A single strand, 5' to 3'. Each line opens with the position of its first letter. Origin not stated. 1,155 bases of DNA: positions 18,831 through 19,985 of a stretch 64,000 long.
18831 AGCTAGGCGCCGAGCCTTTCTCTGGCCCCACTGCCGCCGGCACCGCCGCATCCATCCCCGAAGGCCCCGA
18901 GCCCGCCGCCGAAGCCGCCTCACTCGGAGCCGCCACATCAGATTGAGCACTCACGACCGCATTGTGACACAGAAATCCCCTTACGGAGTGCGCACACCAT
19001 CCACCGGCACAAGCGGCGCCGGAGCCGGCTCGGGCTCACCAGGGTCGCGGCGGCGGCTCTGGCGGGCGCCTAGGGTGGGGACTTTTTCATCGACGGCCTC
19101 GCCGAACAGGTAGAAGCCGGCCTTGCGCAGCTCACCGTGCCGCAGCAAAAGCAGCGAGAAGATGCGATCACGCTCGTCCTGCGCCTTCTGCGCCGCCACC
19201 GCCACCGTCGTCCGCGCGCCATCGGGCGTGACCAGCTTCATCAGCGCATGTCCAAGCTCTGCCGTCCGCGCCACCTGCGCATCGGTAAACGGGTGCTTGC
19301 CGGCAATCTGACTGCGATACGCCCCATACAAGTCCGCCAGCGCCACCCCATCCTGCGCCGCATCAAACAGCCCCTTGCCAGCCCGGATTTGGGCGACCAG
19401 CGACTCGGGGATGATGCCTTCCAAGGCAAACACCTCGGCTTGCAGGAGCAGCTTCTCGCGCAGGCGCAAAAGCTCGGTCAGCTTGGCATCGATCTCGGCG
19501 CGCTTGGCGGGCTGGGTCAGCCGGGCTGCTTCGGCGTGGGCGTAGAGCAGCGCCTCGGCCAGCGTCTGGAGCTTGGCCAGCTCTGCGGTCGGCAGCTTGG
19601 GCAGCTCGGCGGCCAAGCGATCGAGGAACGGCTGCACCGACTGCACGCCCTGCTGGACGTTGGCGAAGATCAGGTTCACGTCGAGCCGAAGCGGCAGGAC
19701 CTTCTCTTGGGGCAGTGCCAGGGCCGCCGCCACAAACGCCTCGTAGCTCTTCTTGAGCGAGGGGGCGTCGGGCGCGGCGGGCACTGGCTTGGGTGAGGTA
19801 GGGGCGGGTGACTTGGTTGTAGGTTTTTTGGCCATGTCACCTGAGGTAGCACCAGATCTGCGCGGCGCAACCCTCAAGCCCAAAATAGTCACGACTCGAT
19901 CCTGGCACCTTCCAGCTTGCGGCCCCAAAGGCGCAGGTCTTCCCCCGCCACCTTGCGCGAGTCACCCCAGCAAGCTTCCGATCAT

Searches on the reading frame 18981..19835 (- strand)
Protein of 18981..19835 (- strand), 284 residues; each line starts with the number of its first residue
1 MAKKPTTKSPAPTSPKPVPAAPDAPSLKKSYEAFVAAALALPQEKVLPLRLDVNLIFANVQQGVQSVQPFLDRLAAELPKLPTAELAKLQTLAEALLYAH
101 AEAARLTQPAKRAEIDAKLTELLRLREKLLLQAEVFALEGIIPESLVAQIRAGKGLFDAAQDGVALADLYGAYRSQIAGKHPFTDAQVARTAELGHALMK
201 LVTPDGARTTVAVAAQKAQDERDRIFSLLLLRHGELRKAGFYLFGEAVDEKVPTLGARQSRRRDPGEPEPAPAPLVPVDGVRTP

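Call 15: find_related_loci(query=window:18984-19835:-, collection=genome_contigs, flank=10000)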
Query window:18984-19835:- (284 aa) in genome_contigs; peptide patterns used: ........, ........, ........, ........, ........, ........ (x = any residue, [..] = any of these).
309 stretches matched a pattern; 3 encode a relative of the query (tblastn E <= 1e-3); 3 distinct loci.
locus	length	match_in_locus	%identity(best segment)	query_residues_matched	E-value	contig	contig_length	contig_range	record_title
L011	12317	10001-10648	38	49-258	4e-32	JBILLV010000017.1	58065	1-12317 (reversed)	MAG: Polyangiales bacterium isolate ME2017-08-08_3300044911_group7_bin125 Rohwer_bin1484_scaffold_340_c1, whole genome s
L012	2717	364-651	38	165-263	4e-9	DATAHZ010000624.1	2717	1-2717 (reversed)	MAG TPA_asm: Kofleriaceae bacterium isolate SMAG_U6870 k141_1950130, whole genome shotgun sequence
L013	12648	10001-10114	48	166-207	9e-7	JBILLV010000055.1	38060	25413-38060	MAG: Polyangiales bacterium isolate ME2017-08-08_3300044911_group7_bin125 Rohwer_bin1484_scaffold_818_c1, whole genome s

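Call 29: search_protein_families(library=padloc, proteins=[window:18984-19835:-], max_evalue=0.001)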
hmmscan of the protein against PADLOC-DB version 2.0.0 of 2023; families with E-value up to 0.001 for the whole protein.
window:18984-19835:- (284 aa): 0 families

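Call 32: find_encoding_contigs(protein=window:18981-19835:-, flank=6000, max_places=10)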
Protein window:18981-19835:- (284 aa): 20 contigs read that carry it; 10 places shown.
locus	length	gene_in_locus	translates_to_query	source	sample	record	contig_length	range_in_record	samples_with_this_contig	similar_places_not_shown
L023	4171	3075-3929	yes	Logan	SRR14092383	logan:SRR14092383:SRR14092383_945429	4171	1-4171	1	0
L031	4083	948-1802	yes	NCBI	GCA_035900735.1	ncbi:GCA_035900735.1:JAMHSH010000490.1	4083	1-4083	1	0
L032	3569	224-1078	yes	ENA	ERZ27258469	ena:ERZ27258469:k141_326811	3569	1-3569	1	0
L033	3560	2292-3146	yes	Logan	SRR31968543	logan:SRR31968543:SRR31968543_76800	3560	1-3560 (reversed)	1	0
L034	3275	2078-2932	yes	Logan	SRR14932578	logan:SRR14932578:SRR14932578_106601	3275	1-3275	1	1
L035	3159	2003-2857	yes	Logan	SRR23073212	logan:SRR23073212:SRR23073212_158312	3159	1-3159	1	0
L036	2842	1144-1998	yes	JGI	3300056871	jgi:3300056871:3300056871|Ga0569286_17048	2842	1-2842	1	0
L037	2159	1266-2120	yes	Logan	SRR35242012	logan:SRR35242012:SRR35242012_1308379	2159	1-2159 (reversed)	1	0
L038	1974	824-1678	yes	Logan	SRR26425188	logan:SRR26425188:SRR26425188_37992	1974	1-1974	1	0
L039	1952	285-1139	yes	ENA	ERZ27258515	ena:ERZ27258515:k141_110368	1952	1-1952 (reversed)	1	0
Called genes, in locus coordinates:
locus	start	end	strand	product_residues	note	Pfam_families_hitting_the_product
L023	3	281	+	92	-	?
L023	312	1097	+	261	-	PF00248:Aldo_ket_red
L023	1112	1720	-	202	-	-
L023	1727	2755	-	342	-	PF13175:AAA_15, PF13304:AAA_21, PF13175:AAA_15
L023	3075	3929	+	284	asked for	-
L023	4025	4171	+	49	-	?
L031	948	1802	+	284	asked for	-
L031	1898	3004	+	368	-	PF20030:bpMoxR, PF07726:AAA_3, PF07728:AAA_5, PF17863:AAA_lid_2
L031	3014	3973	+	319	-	PF01882:DUF58, PF13519:VWA_2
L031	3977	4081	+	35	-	?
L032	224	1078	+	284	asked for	-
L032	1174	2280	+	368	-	PF20030:bpMoxR, PF07726:AAA_3, PF07728:AAA_5, PF17863:AAA_lid_2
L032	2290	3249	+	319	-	PF01882:DUF58, PF13519:VWA_2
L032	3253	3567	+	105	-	?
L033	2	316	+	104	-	?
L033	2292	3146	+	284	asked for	-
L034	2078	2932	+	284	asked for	-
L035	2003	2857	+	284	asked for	-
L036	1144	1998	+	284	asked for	-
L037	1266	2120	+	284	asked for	-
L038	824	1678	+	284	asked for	-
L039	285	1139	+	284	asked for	-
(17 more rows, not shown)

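Call 42: find_related_loci(query=A3, collection=metagenome_contigs, flank=7000)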
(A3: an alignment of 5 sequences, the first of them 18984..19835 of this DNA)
Query A3 (284 aa) in metagenome_contigs; peptide patterns used: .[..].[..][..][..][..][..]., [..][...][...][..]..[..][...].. (x = any residue, [..] = any of these).
600 stretches matched a pattern (row limit reached: there are more); 1 encode a relative of the query (tblastn E <= 1e-3); 1 distinct loci.
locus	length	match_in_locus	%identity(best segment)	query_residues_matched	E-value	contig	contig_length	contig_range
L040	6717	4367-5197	96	1-277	6e-171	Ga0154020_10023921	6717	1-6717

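Call 46: search_protein_families(library=pfam, proteins=[window:18984-19835:-], max_evalue=0.01)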
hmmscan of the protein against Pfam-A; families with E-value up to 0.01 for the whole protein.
window:18984-19835:- (284 aa): 0 families

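Call 84: search_protein_families(library=ncbifam, proteins=[window:18984-19835:-], max_evalue=0.01)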
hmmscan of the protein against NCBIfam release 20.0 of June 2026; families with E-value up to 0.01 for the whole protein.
window:18984-19835:- (284 aa): 0 families

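Call 85: search_solved_structures(query=window:18984-19835:-, max_evalue=1)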
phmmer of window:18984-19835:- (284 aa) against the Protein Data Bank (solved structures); distinct sequences matched with E-value up to 1: 0.

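Call 96: find_homologous_proteins(query=window:18984-19835:-, max_evalue=0.00001)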
Query window:18984-19835:- (284 aa): 42 proteins with E <= 0.00001 among 8000 candidates.
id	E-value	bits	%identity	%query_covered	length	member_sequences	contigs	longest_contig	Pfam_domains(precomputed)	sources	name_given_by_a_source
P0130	3.9e-173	592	100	100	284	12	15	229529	-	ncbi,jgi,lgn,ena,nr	ncbi:MAG: hypothetical protein JNM83_15565 [Myxococcales bacterium]|jgi:hypothetical protein|nr:hypo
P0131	1.2e-147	509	90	93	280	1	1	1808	-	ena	-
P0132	1.5e-144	498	84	100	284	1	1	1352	-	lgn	-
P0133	2.2e-138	478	83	95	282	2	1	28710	-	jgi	jgi:hypothetical protein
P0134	1.0e-137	476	82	95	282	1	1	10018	-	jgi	jgi:hypothetical protein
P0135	5.1e-135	467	81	95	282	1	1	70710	-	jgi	jgi:hypothetical protein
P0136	3.8e-121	422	84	83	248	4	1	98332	-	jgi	jgi:hypothetical protein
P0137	2.1e-120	419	73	93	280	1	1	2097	-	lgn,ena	-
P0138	1.4e-119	417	72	96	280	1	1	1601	-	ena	-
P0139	3.0e-119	416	73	93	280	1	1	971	-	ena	-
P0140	3.2e-118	412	72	96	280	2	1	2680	-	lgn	-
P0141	9.8e-118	411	72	96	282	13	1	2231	-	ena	-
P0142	1.7e-117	410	73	85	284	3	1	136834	-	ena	-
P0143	2.7e-114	399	70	93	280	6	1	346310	-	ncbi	-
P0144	6.6e-114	398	69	96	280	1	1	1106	-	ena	-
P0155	9.5e-81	289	57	90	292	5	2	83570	-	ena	-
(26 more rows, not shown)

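Call 98: find_encoding_contigs(protein=P0135, flank=7000, max_places=2)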
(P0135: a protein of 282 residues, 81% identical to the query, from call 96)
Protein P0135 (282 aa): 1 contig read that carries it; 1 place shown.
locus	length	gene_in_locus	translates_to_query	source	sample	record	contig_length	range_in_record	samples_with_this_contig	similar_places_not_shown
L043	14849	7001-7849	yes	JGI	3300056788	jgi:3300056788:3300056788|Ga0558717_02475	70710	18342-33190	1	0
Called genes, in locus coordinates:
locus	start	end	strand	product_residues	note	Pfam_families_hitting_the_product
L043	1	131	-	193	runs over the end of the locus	-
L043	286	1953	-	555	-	PF00890:FAD_binding_2 (faint), PF01494:FAD_binding_3 (weak), PF03486:HI0933_like (faint), PF07992:Pyr_redox_2 (faint), PF13454:NAD_binding_9 (faint), PF01593:Amino_oxidase (faint), PF01266:DAO (weak), PF21688:FAD-depend_C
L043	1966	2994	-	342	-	PF02089:Palm_thioest (weak)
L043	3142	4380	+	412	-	PF00069:Pkinase, PF07714:PK_Tyr_Ser-Thr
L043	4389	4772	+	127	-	-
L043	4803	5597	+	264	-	PF00248:Aldo_ket_red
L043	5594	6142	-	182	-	-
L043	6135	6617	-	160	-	-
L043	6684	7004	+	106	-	-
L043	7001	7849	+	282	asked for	-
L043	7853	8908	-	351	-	-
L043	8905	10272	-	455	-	PF02463:SMC_N (faint), PF13175:AAA_15, PF13476:AAA_23, PF13304:AAA_21, PF13175:AAA_15 (weak)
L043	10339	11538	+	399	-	PF20030:bpMoxR, PF07726:AAA_3, PF07728:AAA_5, PF17863:AAA_lid_2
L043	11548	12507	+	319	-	PF01882:DUF58, PF13519:VWA_2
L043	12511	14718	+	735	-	PF07584:BatA, PF13519:VWA_2 (weak)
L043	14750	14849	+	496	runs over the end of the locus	PF00370:FGGY_N, PF02782:FGGY_C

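Call 99: find_encoding_contigs(protein=P0143, flank=7000, max_places=2)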
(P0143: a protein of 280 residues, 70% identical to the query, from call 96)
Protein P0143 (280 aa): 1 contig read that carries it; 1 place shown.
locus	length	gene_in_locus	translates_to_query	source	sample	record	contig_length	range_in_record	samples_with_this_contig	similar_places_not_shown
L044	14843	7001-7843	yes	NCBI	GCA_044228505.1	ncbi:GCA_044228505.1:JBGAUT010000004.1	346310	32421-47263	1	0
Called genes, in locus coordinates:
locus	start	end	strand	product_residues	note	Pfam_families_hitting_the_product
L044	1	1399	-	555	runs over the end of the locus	PF00890:FAD_binding_2 (faint), PF01266:DAO (faint), PF03486:HI0933_like (faint), PF07992:Pyr_redox_2 (faint), PF13454:NAD_binding_9 (faint), PF01593:Amino_oxidase (faint), PF21688:FAD-depend_C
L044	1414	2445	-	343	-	PF00561:Abhydrolase_1, PF02089:Palm_thioest (weak)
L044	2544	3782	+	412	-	PF00069:Pkinase, PF07714:PK_Tyr_Ser-Thr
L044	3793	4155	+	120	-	-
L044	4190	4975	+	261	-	PF00248:Aldo_ket_red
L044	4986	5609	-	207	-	-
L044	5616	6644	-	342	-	PF02463:SMC_N (faint), PF13175:AAA_15 (weak), PF13304:AAA_21, PF13175:AAA_15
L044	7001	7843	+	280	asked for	-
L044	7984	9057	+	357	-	PF20030:bpMoxR, PF07726:AAA_3, PF07728:AAA_5, PF17863:AAA_lid_2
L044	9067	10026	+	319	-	PF01882:DUF58, PF13519:VWA_2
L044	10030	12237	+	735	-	PF07584:BatA, PF13519:VWA_2 (weak)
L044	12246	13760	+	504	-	PF00370:FGGY_N, PF02782:FGGY_C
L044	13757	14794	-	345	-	PF14516:AAA_35 (faint)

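Call 100: find_encoding_contigs(protein=P0155, flank=7000, max_places=2)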
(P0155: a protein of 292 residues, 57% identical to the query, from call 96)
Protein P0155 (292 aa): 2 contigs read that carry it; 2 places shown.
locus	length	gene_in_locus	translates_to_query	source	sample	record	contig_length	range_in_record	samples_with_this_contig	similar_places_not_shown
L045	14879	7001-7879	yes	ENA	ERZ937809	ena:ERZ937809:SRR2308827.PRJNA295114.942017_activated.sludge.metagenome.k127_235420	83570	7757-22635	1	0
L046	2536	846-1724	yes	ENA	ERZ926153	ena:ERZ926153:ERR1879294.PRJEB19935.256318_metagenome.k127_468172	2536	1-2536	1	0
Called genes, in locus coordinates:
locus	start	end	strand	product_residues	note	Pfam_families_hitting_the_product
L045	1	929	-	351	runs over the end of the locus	-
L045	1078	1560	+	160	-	-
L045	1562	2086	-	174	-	PF00578:AhpC-TSA, PF08534:Redoxin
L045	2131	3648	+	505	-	PF08308:PEGA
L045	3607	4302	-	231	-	PF05258:DciA (weak)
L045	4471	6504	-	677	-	-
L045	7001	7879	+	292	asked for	-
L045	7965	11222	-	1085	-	PF07695:7TMR-DISM_7TM, PF01590:GAF, PF13185:GAF_2 (weak), PF13492:GAF_3, PF00069:Pkinase, PF07714:PK_Tyr_Ser-Thr, PF00069:Pkinase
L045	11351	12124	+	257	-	PF01925:TauE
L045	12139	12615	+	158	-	-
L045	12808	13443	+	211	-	-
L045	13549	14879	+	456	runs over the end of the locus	PF01073:3Beta_HSD, PF01370:Epimerase, PF02719:Polysacc_synt_2, PF04321:RmlD_sub_bind, PF16363:GDP_Man_Dehyd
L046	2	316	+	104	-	?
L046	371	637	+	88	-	-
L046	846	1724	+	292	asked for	-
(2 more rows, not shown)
